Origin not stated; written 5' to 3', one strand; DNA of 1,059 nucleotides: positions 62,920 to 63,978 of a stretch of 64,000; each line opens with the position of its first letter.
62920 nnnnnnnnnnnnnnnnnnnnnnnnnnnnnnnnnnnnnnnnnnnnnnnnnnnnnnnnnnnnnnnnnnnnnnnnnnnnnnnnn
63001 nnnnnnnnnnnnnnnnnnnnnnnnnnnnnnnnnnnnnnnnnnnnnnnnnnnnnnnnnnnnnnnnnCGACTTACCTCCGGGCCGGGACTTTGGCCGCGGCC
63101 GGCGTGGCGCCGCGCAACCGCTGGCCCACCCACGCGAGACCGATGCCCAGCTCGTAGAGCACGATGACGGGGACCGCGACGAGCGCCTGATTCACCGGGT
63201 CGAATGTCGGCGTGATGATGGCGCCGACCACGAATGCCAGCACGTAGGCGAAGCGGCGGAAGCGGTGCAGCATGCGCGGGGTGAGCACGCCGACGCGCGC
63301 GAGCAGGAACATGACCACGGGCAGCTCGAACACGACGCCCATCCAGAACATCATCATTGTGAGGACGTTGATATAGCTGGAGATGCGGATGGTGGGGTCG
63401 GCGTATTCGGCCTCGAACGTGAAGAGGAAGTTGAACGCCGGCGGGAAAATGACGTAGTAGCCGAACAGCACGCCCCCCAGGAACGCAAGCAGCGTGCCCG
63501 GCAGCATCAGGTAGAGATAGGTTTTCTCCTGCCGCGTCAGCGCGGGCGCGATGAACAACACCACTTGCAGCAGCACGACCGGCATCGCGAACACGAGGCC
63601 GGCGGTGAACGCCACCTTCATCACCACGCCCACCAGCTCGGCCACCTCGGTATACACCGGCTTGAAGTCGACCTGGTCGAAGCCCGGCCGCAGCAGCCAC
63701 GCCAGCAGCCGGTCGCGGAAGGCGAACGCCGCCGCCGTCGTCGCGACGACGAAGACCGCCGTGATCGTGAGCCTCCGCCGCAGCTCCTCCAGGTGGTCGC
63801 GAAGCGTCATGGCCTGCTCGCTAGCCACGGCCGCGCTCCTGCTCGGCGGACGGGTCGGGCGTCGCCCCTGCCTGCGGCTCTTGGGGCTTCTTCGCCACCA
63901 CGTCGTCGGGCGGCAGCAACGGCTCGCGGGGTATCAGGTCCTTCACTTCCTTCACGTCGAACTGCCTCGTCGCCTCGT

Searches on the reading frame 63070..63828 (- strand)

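Call 80: search_protein_families(library=pfam, proteins=[window:63070-63828:-], max_evalue=0.00001)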
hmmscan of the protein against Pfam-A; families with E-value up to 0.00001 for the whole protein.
window:63070-63828:- (252 aa): 1 family
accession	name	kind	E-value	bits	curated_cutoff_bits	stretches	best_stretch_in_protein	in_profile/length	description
PF00902.23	TatC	-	3.6e-60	203.8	25.1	1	11-220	1-208/208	Sec-independent protein translocase protein (TatC)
